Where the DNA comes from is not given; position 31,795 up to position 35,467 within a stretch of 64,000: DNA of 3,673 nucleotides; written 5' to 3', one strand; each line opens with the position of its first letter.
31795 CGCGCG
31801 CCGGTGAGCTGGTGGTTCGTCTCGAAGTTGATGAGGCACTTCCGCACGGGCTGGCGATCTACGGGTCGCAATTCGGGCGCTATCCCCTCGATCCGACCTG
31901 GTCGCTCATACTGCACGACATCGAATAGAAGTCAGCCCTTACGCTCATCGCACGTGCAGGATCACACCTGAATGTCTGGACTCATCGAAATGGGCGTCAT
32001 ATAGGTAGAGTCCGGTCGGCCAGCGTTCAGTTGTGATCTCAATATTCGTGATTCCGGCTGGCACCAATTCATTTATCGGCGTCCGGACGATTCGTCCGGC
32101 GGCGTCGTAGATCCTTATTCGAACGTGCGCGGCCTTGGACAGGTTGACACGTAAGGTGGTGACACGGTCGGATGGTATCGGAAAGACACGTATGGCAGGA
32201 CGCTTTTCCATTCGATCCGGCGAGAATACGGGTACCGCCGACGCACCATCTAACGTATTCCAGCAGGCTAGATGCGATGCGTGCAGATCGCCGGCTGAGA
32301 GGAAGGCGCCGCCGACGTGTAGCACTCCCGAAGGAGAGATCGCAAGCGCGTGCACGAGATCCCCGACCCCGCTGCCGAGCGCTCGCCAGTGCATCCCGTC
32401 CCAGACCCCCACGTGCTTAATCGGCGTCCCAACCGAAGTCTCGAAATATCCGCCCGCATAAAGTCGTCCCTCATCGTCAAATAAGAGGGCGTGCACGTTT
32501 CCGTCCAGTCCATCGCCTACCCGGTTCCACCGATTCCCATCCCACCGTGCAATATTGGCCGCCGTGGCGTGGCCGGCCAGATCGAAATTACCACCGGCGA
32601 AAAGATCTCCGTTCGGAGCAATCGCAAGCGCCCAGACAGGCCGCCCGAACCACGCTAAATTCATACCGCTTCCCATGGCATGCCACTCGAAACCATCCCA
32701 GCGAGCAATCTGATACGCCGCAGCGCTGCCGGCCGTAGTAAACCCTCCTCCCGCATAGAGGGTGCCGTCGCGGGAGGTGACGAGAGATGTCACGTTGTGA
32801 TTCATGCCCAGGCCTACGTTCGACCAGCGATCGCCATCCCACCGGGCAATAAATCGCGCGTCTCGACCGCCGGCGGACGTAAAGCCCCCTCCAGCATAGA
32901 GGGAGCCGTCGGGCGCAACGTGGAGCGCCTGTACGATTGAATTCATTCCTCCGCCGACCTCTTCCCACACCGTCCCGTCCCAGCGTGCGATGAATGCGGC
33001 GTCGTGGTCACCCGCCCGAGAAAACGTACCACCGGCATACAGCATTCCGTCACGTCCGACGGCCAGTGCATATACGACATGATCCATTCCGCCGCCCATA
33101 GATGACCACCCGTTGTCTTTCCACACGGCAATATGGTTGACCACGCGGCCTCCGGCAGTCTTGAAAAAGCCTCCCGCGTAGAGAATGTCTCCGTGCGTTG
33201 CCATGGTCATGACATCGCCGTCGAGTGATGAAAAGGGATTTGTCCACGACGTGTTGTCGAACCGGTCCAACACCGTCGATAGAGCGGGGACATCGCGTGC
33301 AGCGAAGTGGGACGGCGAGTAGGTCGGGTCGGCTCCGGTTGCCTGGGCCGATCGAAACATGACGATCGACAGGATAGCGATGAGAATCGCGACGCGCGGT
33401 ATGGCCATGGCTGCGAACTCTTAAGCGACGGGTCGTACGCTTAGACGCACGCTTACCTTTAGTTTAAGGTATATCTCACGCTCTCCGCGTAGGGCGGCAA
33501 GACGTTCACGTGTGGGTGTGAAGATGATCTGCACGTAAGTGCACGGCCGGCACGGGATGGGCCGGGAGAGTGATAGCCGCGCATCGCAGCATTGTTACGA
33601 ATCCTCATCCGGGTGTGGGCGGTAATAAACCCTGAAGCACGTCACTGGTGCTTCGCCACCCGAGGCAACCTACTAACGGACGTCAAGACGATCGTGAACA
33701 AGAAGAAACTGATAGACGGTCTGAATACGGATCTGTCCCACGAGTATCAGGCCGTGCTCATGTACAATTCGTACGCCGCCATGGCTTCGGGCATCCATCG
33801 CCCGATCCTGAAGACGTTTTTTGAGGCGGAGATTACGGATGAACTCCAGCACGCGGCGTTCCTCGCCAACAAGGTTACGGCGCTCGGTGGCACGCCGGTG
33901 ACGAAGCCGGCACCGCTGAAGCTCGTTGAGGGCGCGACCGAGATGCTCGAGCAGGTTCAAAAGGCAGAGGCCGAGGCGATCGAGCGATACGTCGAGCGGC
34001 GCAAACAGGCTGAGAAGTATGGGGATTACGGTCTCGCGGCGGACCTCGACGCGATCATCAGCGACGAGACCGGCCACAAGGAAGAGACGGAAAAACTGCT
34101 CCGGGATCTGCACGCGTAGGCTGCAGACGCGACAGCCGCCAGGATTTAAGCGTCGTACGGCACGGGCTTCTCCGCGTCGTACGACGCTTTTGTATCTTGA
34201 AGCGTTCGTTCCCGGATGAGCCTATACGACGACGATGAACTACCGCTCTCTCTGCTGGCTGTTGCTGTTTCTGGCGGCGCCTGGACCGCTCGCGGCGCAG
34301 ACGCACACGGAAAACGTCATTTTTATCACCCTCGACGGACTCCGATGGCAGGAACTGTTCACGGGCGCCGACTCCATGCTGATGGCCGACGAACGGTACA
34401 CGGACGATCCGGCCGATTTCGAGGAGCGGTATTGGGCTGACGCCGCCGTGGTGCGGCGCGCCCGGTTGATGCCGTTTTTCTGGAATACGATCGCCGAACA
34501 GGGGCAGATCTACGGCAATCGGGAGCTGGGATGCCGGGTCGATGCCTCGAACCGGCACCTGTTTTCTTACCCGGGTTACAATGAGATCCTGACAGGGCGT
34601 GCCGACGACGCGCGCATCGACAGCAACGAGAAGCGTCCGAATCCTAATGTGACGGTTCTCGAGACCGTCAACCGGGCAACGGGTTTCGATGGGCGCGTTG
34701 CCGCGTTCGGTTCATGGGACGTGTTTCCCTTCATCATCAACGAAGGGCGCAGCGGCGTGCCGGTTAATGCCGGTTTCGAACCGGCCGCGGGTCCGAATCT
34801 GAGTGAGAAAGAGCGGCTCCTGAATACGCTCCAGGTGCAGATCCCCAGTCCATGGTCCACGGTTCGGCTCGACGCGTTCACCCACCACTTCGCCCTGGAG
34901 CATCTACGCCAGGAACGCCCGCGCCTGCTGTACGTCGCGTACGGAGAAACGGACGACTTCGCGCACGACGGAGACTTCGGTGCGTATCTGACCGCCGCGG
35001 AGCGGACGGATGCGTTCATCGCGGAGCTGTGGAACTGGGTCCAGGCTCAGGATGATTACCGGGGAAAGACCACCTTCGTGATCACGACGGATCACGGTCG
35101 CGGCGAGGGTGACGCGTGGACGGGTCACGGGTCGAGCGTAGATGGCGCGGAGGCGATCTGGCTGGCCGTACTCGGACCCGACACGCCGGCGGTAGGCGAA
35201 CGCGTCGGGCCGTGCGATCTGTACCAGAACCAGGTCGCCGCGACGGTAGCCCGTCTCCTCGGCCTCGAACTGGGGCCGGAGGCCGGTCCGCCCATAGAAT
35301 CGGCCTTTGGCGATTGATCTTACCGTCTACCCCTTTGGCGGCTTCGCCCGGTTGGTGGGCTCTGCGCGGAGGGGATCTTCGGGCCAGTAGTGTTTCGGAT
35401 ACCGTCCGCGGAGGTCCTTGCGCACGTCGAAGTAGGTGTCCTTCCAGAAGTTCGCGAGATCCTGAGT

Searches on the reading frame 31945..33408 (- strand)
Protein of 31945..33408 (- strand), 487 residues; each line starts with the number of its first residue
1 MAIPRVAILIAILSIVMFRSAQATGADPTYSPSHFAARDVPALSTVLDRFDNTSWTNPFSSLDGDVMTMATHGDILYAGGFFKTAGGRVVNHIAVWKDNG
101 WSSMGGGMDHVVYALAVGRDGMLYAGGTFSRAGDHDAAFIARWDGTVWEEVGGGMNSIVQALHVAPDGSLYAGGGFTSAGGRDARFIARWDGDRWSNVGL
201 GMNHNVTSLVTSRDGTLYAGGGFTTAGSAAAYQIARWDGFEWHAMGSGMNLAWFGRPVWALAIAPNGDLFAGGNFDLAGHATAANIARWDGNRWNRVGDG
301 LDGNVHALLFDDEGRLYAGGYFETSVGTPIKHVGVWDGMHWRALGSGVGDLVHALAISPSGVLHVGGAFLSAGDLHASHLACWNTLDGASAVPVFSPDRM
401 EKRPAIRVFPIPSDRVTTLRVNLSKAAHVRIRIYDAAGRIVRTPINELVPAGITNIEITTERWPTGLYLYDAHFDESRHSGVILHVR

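Call 5: search_protein_families(library=pfam, proteins=[window:31945-33408:-])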
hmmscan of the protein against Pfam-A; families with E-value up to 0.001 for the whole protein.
window:31945-33408:- (487 aa): 5 families
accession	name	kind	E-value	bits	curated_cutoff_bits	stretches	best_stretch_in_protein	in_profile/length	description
PF12768.13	Rax2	-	8.7e-19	68.3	28.8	2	266-324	35-95/254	Rax2 C-terminal beta propeller domain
PF07494.17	Reg_prop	-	1e-08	34.8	20.4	0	301-321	3-23/24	Two component regulator propeller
PF19565.4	DUF6087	-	7.7e-06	26.6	27.1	0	184-207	43-66/99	Family of unknown function (DUF6087)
PF17164.10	DUF5122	-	2.1e-05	25.1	27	0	166-189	2-25/36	Domain of unknown function (DUF5122) beta-propeller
PF18962.6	Por_Secre_tail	-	4.5e-05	24.1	27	1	408-473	1-63/75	Secretion system C-terminal sorting domain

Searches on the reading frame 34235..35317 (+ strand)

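Call 5: search_protein_families(library=pfam, proteins=[window:34235-35317:+])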
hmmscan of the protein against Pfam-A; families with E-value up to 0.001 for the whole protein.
window:34235-35317:+ (360 aa): 2 families
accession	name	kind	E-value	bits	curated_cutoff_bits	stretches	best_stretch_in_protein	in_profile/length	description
PF01663.27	Phosphodiest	-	2.9e-07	30.8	23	1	165-290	92-222/342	Type I phosphodiesterase / nucleotide pyrophosphatase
PF01676.23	Metalloenzyme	-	2.1e-06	27.9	24.3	1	221-291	139-204/252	Metalloenzyme superfamily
